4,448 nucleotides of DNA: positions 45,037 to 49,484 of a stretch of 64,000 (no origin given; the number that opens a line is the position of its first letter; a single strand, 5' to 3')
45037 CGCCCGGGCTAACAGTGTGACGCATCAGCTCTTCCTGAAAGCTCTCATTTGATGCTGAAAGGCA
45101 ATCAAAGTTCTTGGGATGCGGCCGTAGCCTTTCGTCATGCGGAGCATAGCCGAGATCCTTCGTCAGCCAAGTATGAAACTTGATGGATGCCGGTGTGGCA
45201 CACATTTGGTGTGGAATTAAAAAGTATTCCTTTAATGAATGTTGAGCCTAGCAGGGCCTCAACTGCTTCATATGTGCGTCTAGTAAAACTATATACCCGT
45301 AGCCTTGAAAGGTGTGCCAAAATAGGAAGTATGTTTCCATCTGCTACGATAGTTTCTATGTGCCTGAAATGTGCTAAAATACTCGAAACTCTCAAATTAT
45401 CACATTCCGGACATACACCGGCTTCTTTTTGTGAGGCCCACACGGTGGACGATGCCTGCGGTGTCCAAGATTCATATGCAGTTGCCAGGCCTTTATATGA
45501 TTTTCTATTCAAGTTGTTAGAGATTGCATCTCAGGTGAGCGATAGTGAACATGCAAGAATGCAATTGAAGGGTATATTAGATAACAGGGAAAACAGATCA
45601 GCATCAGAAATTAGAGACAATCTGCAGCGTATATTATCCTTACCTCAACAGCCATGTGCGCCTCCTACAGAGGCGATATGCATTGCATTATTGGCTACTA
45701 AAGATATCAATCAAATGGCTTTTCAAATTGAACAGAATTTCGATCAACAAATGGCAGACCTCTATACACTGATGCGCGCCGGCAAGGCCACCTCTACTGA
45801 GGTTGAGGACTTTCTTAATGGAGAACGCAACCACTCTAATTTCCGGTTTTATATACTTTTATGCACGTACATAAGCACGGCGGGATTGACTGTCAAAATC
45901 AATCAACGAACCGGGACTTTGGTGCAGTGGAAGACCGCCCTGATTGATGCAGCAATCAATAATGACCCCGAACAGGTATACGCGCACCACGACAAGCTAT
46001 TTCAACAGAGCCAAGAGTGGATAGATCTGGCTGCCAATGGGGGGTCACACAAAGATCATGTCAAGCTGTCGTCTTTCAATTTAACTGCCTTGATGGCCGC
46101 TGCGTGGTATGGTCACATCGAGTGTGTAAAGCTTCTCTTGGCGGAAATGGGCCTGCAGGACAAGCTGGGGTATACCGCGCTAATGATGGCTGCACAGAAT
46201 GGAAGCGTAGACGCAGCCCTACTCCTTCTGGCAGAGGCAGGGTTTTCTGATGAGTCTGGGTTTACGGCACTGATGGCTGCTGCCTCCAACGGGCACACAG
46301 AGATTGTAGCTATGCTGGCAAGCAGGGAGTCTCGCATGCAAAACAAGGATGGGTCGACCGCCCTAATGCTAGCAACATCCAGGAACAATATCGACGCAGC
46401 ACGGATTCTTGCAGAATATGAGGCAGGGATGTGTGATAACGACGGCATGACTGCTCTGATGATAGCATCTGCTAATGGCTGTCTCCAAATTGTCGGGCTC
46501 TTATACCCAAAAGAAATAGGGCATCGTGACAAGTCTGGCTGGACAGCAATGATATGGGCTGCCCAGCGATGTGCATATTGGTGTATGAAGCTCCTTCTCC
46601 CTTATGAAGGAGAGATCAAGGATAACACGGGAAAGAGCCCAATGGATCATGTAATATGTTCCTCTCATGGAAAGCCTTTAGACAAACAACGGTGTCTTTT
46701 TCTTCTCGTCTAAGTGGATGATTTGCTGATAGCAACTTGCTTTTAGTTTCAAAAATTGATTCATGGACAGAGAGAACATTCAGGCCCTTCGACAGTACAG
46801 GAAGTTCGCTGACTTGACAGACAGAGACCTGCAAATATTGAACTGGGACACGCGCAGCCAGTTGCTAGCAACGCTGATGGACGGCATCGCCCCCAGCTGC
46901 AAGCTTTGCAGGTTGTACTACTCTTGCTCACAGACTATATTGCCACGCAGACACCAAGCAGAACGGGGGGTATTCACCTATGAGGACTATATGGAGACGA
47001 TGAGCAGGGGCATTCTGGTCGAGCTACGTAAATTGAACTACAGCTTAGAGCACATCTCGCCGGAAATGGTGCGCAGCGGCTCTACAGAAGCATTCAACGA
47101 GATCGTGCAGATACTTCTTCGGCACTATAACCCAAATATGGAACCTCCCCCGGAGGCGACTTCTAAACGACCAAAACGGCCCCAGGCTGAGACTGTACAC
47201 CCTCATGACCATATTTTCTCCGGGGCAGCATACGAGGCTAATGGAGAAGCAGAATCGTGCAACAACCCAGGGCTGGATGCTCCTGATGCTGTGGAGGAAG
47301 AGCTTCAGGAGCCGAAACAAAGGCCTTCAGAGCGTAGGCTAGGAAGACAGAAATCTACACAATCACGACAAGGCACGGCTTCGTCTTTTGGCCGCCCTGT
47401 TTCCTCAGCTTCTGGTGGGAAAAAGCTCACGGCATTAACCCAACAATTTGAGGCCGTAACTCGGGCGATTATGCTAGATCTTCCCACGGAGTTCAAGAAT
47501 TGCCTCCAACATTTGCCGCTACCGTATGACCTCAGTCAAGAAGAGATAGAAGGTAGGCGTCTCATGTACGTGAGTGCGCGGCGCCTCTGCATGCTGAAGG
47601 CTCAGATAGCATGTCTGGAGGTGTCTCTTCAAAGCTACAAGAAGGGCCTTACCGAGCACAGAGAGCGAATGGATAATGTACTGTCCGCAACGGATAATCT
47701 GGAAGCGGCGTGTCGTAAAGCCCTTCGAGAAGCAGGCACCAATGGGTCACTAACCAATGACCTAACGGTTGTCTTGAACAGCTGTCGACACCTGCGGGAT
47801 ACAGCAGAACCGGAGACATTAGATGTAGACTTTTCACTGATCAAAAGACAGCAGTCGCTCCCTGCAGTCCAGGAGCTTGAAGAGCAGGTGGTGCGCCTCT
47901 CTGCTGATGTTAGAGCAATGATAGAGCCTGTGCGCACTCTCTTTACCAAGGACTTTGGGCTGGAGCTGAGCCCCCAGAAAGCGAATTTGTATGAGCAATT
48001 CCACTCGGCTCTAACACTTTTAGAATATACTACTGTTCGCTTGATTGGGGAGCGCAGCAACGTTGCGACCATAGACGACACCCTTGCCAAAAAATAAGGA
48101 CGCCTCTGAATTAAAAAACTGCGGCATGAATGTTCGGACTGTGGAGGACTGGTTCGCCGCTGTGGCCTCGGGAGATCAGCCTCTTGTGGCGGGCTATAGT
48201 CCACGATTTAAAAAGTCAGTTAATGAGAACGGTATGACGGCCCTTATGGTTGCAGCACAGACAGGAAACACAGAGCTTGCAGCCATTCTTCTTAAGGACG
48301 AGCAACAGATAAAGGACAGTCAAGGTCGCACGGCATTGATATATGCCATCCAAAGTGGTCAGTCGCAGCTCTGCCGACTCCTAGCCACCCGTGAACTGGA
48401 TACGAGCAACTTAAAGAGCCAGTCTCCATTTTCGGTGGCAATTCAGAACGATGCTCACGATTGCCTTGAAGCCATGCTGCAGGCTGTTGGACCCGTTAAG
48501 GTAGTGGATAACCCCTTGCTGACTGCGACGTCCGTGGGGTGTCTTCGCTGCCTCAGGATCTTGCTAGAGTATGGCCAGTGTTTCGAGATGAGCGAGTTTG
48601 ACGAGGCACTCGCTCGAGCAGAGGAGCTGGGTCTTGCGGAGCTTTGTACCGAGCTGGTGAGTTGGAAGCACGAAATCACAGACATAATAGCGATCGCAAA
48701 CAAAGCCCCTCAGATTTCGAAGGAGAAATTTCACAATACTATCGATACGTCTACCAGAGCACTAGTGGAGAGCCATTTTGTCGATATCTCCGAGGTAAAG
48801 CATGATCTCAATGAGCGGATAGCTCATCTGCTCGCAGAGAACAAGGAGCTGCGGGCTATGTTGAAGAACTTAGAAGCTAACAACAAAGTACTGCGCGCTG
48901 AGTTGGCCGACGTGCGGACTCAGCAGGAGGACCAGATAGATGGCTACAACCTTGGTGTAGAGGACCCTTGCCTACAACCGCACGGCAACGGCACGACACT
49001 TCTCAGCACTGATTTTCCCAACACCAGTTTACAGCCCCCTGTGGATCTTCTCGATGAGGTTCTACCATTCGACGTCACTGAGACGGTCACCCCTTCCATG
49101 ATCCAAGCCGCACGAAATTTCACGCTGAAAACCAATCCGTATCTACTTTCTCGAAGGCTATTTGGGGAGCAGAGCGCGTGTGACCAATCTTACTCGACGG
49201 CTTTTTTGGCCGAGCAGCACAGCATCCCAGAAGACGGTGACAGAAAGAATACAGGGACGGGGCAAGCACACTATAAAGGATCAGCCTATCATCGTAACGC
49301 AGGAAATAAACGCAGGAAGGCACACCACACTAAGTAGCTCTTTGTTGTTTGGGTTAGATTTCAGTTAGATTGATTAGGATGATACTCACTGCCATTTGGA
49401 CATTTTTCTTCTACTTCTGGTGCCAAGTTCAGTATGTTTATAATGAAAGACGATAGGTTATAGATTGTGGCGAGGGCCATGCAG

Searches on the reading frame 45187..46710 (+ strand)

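Call 66: search_protein_families(library=pfam, proteins=[window:45187-46710:+], max_evalue=0.001)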
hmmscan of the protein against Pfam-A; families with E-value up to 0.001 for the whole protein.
window:45187-46710:+ (508 aa): 6 families
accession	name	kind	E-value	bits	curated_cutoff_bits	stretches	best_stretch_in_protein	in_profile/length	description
PF12796.13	Ank_2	-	1.1e-66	221.8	27.3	6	302-387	1-89/90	Ankyrin repeats (3 copies)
PF00023.36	Ank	-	6.6e-29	98.8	21.1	1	299-318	3-22/33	Ankyrin repeat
PF13857.12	Ank_5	-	1.9e-24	85.9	27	0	286-318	5-36/56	Ankyrin repeats (many copies)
PF13637.12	Ank_4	-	7.2e-22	77.4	22.7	1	303-348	3-50/50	Ankyrin repeats (many copies)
PF13606.12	Ank_3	-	1.2e-17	62.4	22.3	0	328-349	2-23/30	Ankyrin repeat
PF24521.3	Ank_KRIT1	-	0.00081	19.6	80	0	298-322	46-69/149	KRIT1 ankyrin-repeats domain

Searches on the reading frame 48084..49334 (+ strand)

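Call 66: search_protein_families(library=pfam, proteins=[window:48084-49334:+], max_evalue=0.001)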
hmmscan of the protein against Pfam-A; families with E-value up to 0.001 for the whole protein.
window:48084-49334:+ (417 aa): 5 families
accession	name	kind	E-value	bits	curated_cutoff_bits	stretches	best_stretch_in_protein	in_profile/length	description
PF12796.13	Ank_2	-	3.8e-19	69.5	27.3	1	44-104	23-83/90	Ankyrin repeats (3 copies)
PF00023.36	Ank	-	6.7e-11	42.3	21.1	0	49-71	1-23/33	Ankyrin repeat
PF13606.12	Ank_3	-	3.2e-08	33.5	22.3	0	49-71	1-23/30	Ankyrin repeat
PF13857.12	Ank_5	-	4.8e-08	33.6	27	0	47-88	13-56/56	Ankyrin repeats (many copies)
PF13637.12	Ank_4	-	8e-08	32.8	22.7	0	45-70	26-50/50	Ankyrin repeats (many copies)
